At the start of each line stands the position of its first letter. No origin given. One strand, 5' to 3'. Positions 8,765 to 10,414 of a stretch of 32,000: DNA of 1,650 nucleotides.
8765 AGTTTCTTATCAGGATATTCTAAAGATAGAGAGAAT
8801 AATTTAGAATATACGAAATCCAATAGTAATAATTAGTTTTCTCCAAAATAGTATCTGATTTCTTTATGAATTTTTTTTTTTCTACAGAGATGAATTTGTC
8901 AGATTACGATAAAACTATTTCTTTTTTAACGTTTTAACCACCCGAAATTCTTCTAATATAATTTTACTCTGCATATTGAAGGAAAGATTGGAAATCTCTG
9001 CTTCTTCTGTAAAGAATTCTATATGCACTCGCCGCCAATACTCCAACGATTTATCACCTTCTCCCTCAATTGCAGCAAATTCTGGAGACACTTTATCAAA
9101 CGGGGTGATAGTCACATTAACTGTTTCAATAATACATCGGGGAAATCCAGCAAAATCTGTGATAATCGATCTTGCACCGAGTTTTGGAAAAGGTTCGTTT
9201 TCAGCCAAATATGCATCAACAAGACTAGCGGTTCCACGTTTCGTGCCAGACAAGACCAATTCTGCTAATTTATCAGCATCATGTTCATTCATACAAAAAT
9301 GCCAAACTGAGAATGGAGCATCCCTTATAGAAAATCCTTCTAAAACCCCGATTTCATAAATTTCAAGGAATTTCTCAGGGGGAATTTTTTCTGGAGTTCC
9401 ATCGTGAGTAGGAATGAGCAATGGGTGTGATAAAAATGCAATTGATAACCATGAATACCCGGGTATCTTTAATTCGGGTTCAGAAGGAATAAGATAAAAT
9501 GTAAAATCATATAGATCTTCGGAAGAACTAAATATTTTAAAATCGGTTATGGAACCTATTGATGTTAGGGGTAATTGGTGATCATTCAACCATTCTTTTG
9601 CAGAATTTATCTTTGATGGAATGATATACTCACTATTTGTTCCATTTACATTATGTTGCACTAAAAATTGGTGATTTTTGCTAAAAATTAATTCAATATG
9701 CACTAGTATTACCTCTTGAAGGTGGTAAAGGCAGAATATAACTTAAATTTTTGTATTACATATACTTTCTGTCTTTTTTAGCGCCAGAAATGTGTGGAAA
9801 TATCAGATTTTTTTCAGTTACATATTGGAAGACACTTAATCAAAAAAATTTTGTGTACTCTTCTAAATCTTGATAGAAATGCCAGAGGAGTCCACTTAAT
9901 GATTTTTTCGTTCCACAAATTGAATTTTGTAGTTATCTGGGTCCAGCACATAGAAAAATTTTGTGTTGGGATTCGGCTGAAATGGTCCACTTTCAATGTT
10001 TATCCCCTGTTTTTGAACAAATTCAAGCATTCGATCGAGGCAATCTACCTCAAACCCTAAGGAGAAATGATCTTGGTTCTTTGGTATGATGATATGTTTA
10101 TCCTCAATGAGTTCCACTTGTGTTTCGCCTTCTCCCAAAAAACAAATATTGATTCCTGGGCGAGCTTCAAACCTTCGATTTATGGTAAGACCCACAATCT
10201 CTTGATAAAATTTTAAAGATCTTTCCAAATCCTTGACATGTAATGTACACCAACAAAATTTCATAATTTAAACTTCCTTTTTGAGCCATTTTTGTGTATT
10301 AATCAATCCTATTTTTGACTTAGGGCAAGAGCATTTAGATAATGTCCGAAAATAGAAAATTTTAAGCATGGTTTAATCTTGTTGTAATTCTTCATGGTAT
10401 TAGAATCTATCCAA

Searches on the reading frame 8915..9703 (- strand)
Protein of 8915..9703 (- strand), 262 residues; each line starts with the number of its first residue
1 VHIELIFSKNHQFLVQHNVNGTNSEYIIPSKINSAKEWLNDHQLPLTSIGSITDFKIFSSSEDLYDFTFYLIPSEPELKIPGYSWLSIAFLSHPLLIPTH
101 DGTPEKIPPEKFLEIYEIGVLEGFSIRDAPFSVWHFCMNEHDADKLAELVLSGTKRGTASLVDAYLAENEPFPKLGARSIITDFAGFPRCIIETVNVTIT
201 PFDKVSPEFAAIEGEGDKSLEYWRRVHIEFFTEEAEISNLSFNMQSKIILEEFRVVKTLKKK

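Call 44: search_protein_families(library=pfam, proteins=[window:8915-9703:-], max_evalue=0.001)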
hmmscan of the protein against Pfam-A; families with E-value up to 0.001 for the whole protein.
window:8915-9703:- (262 aa): 1 family
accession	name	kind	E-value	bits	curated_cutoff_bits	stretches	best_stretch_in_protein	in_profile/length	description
PF04266.20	ASCH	-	6.4e-20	72.2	21.2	1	144-257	5-103/103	ASCH domain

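Call 58: search_protein_families(library=padloc, proteins=[window:8915-9703:-], max_evalue=0.001)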
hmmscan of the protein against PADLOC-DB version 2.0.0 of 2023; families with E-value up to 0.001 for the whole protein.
window:8915-9703:- (262 aa): 0 families

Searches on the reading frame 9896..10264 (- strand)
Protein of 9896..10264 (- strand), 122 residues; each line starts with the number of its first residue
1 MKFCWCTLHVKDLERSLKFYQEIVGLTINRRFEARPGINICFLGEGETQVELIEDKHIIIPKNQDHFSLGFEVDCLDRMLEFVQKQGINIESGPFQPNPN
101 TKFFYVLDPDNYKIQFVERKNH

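Call 44: search_protein_families(library=pfam, proteins=[window:9896-10264:-], max_evalue=0.001)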
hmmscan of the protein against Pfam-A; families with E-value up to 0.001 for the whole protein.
window:9896-10264:- (122 aa): 4 families
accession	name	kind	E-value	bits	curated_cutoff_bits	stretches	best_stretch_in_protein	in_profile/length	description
PF00903.31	Glyoxalase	-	1.8e-15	57.8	20.6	1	5-116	4-121/121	Glyoxalase/Bleomycin resistance protein/Dioxygenase superfamily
PF22677.2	Ble-like_N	-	1.4e-09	38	24.5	1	2-33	1-33/41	Bleomycin resistance protein-like N-terminal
PF12681.13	Glyoxalase_2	-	3.8e-09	36.9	30.1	1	7-116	5-113/118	Glyoxalase-like domain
PF13669.12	Glyoxalase_4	-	1.6e-06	28.8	27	1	9-105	6-109/109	Glyoxalase/Bleomycin resistance protein/Dioxygenase superfamily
